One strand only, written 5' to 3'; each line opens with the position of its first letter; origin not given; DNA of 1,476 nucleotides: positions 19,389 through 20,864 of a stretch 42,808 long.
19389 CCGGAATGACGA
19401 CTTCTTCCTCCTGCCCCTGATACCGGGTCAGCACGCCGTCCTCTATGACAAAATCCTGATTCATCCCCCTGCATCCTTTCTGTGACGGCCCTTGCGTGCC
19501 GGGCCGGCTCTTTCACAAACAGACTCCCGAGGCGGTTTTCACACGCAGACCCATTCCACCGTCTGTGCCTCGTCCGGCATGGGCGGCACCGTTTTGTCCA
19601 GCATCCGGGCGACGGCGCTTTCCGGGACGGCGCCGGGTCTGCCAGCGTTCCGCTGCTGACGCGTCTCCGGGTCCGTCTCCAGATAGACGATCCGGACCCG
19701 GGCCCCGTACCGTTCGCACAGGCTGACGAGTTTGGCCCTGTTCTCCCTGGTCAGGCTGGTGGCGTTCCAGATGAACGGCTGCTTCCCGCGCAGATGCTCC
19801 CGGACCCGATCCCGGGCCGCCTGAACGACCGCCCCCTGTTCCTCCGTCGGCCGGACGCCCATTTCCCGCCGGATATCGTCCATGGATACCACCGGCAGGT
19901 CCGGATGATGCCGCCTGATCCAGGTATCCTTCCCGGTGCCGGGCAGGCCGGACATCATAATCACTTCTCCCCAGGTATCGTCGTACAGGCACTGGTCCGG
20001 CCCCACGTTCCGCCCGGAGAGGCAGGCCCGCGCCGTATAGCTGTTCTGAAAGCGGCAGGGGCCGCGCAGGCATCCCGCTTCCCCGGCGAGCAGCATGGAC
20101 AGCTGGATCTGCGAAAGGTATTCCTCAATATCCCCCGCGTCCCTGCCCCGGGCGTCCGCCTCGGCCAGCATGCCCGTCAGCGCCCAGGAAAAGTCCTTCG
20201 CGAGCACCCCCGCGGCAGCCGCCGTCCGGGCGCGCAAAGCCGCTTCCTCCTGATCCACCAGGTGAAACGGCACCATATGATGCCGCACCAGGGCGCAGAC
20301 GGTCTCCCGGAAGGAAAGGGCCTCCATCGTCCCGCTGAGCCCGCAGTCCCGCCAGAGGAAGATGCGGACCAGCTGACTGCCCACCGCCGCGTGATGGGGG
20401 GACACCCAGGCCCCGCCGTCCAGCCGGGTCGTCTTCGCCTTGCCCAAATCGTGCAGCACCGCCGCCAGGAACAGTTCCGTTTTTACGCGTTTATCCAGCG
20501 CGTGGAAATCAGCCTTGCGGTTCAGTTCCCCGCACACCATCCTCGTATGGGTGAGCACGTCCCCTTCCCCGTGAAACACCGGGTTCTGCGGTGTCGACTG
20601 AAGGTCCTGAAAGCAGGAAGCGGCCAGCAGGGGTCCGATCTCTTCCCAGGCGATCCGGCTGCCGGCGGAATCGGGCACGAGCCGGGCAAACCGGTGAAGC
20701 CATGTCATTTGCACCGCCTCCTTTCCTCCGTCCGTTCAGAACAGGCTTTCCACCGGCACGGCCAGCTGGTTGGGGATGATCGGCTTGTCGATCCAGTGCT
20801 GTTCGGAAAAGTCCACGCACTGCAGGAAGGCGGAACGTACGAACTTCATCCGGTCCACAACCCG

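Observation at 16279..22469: Complete split Trl1/Tpt1-style RNA heal-and-seal pathway in one bacterial operon, giving KptA a plausible endogenous substrate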

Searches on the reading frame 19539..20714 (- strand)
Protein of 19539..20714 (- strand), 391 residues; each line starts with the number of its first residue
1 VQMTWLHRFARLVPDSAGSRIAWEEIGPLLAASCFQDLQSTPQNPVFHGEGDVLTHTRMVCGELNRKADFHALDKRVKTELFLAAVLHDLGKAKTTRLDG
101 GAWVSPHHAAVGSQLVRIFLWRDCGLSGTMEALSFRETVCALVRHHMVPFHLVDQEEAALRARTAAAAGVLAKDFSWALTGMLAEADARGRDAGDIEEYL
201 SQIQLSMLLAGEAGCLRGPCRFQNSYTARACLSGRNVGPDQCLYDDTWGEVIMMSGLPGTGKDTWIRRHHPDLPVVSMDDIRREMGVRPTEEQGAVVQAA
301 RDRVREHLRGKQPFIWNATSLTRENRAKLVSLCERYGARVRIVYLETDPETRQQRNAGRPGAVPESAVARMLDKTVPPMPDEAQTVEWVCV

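Call 3: search_protein_families(library=pfam, proteins=[window:19539-20714:-], max_evalue=0.01)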
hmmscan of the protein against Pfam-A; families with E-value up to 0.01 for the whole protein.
window:19539-20714:- (391 aa): 4 families
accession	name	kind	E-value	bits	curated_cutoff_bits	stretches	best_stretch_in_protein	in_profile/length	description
PF13671.12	AAA_33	-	9.4e-28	97.7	27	1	251-377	1-142/143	AAA domain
PF01966.28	HD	-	5.3e-05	23.9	22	1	61-168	16-110/116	HD domain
PF23716.1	DUF7158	-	0.0024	17.9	27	1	139-168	1-30/38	Family of unknown function (DUF7158)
PF13207.12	AAA_17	-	0.0031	18.2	27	0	256-358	2-121/136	AAA domain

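Call 5: search_solved_structures(query=window:19539-20714:-, max_evalue=0.01, show_alignments=1)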
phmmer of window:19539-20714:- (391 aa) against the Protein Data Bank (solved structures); distinct sequences matched with E-value up to 0.01: 2.
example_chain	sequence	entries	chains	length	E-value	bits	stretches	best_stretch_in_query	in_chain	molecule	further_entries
3adb_A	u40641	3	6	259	0.0016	20.8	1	251-378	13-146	L-seryl-tRNA(Sec) kinase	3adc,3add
3a4l_A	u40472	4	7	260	0.0016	20.8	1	251-378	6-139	L-seryl-tRNA(Sec) kinase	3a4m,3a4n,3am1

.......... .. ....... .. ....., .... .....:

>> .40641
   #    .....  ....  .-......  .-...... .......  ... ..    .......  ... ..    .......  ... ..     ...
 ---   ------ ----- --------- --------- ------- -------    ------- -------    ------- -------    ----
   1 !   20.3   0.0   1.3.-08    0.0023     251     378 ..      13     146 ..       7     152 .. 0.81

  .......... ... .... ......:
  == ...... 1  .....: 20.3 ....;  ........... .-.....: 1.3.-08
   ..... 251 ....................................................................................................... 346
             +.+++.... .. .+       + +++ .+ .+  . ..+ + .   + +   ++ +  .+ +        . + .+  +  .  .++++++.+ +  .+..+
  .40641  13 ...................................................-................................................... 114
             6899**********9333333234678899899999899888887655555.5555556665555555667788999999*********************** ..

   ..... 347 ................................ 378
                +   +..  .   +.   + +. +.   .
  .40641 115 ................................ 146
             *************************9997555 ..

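Call 25: find_related_loci(query=A1, collection=metagenome_contigs, flank=10000)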
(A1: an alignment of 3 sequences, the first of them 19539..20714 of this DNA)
Query A1 (391 aa) in metagenome_contigs; peptide patterns used: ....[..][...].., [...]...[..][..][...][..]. (x = any residue, [..] = any of these).
311 stretches matched a pattern; 101 encode a relative of the query (tblastn E <= 1e-3); the best 80 are kept; 80 distinct loci.
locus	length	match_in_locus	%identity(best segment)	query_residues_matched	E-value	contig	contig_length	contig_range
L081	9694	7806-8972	60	3-391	9e-162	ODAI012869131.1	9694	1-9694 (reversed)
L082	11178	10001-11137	61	13-391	1e-156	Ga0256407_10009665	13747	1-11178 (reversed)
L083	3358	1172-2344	59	1-391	2e-163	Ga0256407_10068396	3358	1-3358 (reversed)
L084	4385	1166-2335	60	2-391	2e-160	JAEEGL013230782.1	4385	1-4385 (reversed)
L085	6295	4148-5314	59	3-391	5e-156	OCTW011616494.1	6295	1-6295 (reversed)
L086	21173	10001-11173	60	1-391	8e-155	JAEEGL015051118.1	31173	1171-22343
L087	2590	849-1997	60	6-391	8e-161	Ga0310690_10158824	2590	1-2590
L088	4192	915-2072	59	6-391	1e-155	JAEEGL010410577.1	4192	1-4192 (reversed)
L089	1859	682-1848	57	3-391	2e-162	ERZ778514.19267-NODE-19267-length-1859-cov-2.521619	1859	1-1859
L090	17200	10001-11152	58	8-391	2e-147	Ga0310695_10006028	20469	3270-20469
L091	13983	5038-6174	61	13-391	4e-145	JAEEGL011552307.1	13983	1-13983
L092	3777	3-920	62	86-391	3e-128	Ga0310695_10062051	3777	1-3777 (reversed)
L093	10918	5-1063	56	38-391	1e-123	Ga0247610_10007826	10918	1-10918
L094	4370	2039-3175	51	13-391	1e-122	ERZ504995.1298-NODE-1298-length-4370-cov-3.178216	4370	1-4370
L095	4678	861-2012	52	8-391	3e-121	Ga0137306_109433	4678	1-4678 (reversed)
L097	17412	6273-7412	49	12-391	3e-116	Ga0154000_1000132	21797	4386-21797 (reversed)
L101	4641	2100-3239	48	12-391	2e-116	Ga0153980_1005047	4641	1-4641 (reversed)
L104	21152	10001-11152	48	8-391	4e-112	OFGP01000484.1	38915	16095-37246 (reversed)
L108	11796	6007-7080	51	33-391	3e-111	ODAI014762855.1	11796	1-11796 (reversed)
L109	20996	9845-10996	48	8-391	2e-111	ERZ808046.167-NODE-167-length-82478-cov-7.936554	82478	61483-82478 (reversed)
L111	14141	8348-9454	47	23-391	1e-108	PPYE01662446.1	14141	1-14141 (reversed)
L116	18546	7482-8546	50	37-391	8e-106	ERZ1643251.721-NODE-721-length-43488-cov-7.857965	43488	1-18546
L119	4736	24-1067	48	23-391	9e-103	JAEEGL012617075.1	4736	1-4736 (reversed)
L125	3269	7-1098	40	12-389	7e-80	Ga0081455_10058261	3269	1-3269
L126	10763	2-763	49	138-391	1e-75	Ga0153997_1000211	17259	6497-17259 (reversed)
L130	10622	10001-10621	56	8-214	1e-71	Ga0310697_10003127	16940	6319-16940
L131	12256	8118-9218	37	2-389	2e-71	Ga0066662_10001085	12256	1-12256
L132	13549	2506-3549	39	33-388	4e-71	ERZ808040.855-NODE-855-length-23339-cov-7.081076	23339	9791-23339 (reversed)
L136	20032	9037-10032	34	36-374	6e-70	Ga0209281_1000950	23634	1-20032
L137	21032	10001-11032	41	35-389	1e-69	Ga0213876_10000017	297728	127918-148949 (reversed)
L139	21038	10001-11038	37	35-388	1e-68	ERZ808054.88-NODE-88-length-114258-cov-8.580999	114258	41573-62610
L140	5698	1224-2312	40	23-389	9e-69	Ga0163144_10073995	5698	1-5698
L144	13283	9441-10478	37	35-388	2e-67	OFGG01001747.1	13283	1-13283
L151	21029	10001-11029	36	38-388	4e-63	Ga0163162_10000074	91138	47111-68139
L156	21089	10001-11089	37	12-386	4e-61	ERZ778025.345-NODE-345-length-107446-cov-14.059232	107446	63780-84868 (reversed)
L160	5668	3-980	38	59-390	7e-60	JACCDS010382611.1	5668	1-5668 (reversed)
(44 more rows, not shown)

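Call 59: search_protein_families(library=pfam, alignment_id=A4, max_evalue=0.00001)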
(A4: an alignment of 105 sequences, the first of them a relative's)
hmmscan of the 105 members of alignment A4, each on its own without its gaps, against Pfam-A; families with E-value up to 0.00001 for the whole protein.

A. member 1, L081:3956-5965:+ (670 aa): 4 families
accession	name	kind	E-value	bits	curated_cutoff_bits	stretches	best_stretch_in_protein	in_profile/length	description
PF00580.27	UvrD-helicase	-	3e-07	30.8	23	0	190-248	12-72/271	UvrD/REP helicase N-terminal domain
PF04851.21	ResIII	-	1.2e-06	29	22.5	1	190-258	22-90/164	Type III restriction enzyme, res subunit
PF13538.12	UvrD_C_2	-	7.2e-06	26.2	27.4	0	520-566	3-51/52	UvrD-like helicase C-terminal domain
PF13245.12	AAA_19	-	9.1e-06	26.3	25.1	0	182-355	2-130/134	AAA domain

B. families by the number of members that match (of 105 scanned): 83 families (the first 25 are shown)
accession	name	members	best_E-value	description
PF02518.31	HATPase_c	5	2.3e-30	Histidine kinase-, DNA gyrase B-, and HSP90-like ATPase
PF00512.31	HisKA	5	2.6e-20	His Kinase A (phospho-acceptor) domain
PF03747.19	ADP_ribosyl_GH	4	1e-128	ADP-ribosylglycohydrolase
PF01743.26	PolyA_pol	4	1.4e-39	Poly A polymerase head domain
PF13735.12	tRNA_NucTran2_2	4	1.8e-13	tRNA nucleotidyltransferase domain 2 putative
PF12627.12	PolyA_pol_RNAbd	4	3.3e-09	Probable RNA and SrmB- binding site of polymerase A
PF10127.15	RlaP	3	7.6e-27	RNA repair pathway DNA polymerase beta family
PF12679.13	ABC2_membrane_2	3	2e-09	ABC-2 family transporter protein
PF12730.13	ABC2_membrane_4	3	3.6e-07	ABC-2 family transporter protein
PF08719.17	NADAR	2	3.5e-51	NADAR domain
PF09820.16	AAA-ATPase_like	2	3.9e-44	Predicted AAA-ATPase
PF00589.27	Phage_integrase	2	3.4e-43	Phage integrase family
PF03466.25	LysR_substrate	2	1.9e-40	LysR substrate binding domain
PF00005.33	ABC_tran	2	2.7e-32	ABC transporter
PF00072.30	Response_reg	2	1.7e-31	Response regulator receiver domain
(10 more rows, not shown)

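Call 60: search_protein_families(library=pfam, alignment_id=A5, max_evalue=0.00001)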
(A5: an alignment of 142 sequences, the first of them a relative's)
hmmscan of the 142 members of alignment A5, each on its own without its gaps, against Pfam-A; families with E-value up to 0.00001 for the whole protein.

A. member 1, L083:2410-2898:+ (163 aa): 2 families
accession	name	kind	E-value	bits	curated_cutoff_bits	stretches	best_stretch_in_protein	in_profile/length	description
PF12900.13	Pyridox_ox_2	-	1.7e-16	60.9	27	1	15-154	2-139/140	Pyridoxamine 5'-phosphate oxidase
PF01243.27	PNPOx_N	-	1.5e-10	41.9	28.1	1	20-135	7-101/120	Pyridoxamine 5'-phosphate oxidase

B. families by the number of members that match (of 142 scanned): 93 families (the first 25 are shown)
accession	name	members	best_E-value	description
PF08719.17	NADAR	6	3.4e-51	NADAR domain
PF01661.27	Macro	4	2.7e-37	Macro domain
PF01554.23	MatE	3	2.3e-58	MatE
PF13411.12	MerR_1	3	3.5e-19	MerR HTH family regulatory protein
PF00376.29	MerR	3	7.4e-16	MerR family regulatory protein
PF03960.21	ArsC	3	9.2e-14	ArsC family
PF01467.32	CTP_transf_like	3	4.2e-10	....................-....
PF12831.13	FAD_oxidored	2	3e-71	FAD dependent oxidoreductase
PF00669.25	Flagellin_N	2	1.3e-37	Bacterial flagellin N-terminal helical region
PF00005.33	ABC_tran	2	1.1e-30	ABC transporter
PF01183.26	Glyco_hydro_25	2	1.6e-27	Glycosyl hydrolases family 25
PF01061.29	ABC2_membrane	2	3.2e-26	ABC-2 type transporter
PF12698.13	ABC2_membrane_3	2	5.6e-19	ABC-2 family transporter protein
PF08327.17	AHSA1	2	4.6e-17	Activator of Hsp90 ATPase homolog 1-like protein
PF01471.23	PG_binding_1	2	1.8e-11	Putative peptidoglycan binding domain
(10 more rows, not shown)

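Call 62: search_protein_families(library=pfam, proteins=[L111:5529-6635:+, L144:11564-12331:+, L108:2071-3570:+, L116:3826-5913:+, L097:4761-6110:+, L139:5874-6803:+, L101:53-460:+, L095:2649-4061:+, L144:6425-7261:+, L132:3634-4485:+], max_evalue=0.0001)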
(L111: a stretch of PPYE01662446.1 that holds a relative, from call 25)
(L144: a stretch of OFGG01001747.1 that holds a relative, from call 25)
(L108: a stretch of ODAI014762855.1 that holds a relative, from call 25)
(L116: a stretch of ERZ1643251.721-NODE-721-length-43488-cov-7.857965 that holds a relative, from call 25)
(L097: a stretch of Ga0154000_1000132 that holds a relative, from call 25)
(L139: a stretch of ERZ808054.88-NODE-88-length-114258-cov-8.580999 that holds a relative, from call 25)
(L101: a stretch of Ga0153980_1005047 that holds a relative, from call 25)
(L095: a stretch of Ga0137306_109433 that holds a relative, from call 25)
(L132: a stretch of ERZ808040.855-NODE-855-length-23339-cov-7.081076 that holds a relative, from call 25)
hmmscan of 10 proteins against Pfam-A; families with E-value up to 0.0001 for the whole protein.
L111:5529-6635:+ (369 aa): 2 families
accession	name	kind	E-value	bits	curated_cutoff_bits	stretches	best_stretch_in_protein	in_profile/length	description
PF08719.17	NADAR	-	8.5e-30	104.6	35.1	1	227-358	9-163/163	NADAR domain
PF01467.32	CTP_transf_like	-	1.1e-16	61.7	21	1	15-190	1-132/133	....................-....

L144:11564-12331:+ (256 aa): 0 families

L108:2071-3570:+ (500 aa): 3 families
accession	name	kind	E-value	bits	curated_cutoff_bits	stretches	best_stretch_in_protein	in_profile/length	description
PF02518.31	HATPase_c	-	2.3e-30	105.7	26.4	1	377-484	2-109/111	Histidine kinase-, DNA gyrase B-, and HSP90-like ATPase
PF00512.31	HisKA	-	2.6e-20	72.7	26.9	1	264-330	1-66/66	His Kinase A (phospho-acceptor) domain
PF00672.30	HAMP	-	6.6e-14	52.4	25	1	208-259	1-52/53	HAMP domain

L116:3826-5913:+ (696 aa): 1 family
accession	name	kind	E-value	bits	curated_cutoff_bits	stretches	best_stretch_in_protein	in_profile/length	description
PF03747.19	ADP_ribosyl_GH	-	1e-128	429.4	26.2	2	2-257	36-287/287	ADP-ribosylglycohydrolase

L097:4761-6110:+ (450 aa): 4 families
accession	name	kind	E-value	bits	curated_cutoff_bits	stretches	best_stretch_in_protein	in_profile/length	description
PF01743.26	PolyA_pol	-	7.2e-39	133.4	23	1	23-145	1-126/126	Poly A polymerase head domain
PF13735.12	tRNA_NucTran2_2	-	1.8e-13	51.2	27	1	293-437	19-148/149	tRNA nucleotidyltransferase domain 2 putative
PF12627.12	PolyA_pol_RNAbd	-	3.3e-09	36.8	22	1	173-230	2-61/64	Probable RNA and SrmB- binding site of polymerase A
PF01966.28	HD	-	1.2e-05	26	22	1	258-356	22-112/116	HD domain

L139:5874-6803:+ (310 aa): 3 families
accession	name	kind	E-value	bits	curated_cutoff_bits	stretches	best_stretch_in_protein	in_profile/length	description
PF00005.33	ABC_tran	-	8.3e-31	107.9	25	1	21-160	1-137/137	ABC transporter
PF13304.12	AAA_21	-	2.8e-18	67.5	27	1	115-194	221-302/304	AAA domain, putative AbiEii toxin, Type IV TA system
PF13476.12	AAA_23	-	5.7e-05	24.3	27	0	16-136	5-114/201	AAA domain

L101:53-460:+ (136 aa): 1 family
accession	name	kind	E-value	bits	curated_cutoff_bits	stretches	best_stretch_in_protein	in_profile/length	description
PF10127.15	RlaP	-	2e-26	93.6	23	1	2-132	117-248/249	RNA repair pathway DNA polymerase beta family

L095:2649-4061:+ (471 aa): 1 family
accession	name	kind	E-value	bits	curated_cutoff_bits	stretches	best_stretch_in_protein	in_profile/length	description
PF01554.23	MatE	-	2.3e-58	196.9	24.9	2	43-204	1-161/161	MatE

L144:6425-7261:+ (279 aa): 2 families
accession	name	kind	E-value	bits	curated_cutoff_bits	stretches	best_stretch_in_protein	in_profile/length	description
PF12679.13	ABC2_membrane_2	-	3.2e-09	36.9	27.2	1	5-225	4-215/283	ABC-2 family transporter protein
PF12730.13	ABC2_membrane_4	-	1.9e-06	28.4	27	1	5-205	2-174/179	ABC-2 family transporter protein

L132:3634-4485:+ (284 aa): 3 families
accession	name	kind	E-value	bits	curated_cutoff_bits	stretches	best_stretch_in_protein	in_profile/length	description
PF13411.12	MerR_1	-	3.5e-19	69.1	21.6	1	2-69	1-67/69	MerR HTH family regulatory protein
PF00376.29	MerR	-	7.4e-16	58.1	28.2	1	3-40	1-38/38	MerR family regulatory protein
PF09278.17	MerR-DNA-bind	-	1e-05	26.5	25.4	1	45-103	1-58/65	MerR, DNA binding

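Call 63: search_protein_families(library=pfam, proteins=[L139:11174-12250:+, L139:12264-13070:+, L139:14027-14389:+, L130:7923-8321:+, L109:6970-7857:+, L109:7942-8703:+, L104:11767-12663:+, L109:11125-11457:+, L111:4095-4817:+, L126:3407-4138:+], max_evalue=0.0001)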
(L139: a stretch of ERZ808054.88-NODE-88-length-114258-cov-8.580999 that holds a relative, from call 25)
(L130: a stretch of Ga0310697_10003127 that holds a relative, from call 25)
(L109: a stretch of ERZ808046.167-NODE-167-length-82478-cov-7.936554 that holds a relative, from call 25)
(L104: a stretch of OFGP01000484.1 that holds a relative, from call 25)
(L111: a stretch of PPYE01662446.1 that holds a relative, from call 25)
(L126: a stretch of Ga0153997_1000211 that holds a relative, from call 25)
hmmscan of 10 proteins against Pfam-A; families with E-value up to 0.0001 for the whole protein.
L139:11174-12250:+ (359 aa): 0 families

L139:12264-13070:+ (269 aa): 1 family
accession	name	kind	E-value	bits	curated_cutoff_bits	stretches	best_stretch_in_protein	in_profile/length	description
PF04471.18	Mrr_cat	-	7.4e-10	39.4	21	1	94-177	2-73/115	Restriction endonuclease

L139:14027-14389:+ (121 aa): 1 family
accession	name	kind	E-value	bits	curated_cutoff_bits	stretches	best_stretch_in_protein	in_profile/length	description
PF03960.21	ArsC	-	9.2e-14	52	24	1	8-115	3-78/79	ArsC family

L130:7923-8321:+ (133 aa): 0 families

L109:6970-7857:+ (296 aa): 2 families
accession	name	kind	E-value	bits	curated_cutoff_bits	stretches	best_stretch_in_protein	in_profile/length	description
PF03466.25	LysR_substrate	-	2.5e-40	138.5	28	1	86-292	2-207/209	LysR substrate binding domain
PF00126.33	HTH_1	-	2.8e-19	69.2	26.6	1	3-62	1-60/60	Bacterial regulatory helix-turn-helix protein, lysR family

L109:7942-8703:+ (254 aa): 0 families

L104:11767-12663:+ (299 aa): 3 families
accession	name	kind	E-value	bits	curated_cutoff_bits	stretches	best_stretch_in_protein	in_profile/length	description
PF01183.26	Glyco_hydro_25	-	2.5e-27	96.8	27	1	20-196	1-180/180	Glycosyl hydrolases family 25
PF01471.23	PG_binding_1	-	1.8e-11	44.5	23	1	236-294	3-57/57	Putative peptidoglycan binding domain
PF09374.15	PG_binding_3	-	9.7e-08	32.5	24.6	0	237-268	2-33/76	Predicted Peptidoglycan domain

L109:11125-11457:+ (111 aa): 0 families

L111:4095-4817:+ (241 aa): 2 families
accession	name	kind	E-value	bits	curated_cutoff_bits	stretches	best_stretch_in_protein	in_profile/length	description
PF13328.12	HD_4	-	4.3e-14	53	27.2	1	45-185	2-148/156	HD domain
PF01966.28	HD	-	3e-06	27.9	22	1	63-160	1-115/116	HD domain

L126:3407-4138:+ (244 aa): 2 families
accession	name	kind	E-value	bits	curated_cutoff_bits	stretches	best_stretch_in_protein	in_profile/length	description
PF01061.29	ABC2_membrane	-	1e-25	91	26.9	1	5-207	5-208/211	ABC-2 type transporter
PF12698.13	ABC2_membrane_3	-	4.2e-18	66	31.6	1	54-232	164-343/347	ABC-2 family transporter protein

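Call 68: search_protein_families(library=ncbifam, proteins=[window:19539-20714:-], max_evalue=0.001)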
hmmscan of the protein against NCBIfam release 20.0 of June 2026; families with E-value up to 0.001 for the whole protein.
window:19539-20714:- (391 aa): 3 families
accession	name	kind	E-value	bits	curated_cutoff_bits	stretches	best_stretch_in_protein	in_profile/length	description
TIGR04075.1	bacter_Pnkp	equivalog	1.3e-06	26.9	750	1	252-369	11-130/851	polynucleotide kinase-phosphatase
TIGR03574.1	selen_PSTK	equivalog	2.2e-06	27.3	290.5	1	251-381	1-138/249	L-seryl-tRNA(Sec) kinase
TIGR00277.1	HDIG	domain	8e-05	22.4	27.6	1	52-117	4-66/84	HDIG domain-containing metalloprotein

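Call 69: search_protein_families(library=padloc, proteins=[window:19539-20714:-], max_evalue=0.001)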
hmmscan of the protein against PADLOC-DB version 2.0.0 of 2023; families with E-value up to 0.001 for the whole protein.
window:19539-20714:- (391 aa): 1 family
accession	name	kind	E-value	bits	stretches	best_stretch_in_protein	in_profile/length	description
PDLC01254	Cas3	-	9.2e-06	24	1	57-163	13-105/164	CAS-I; effector_G3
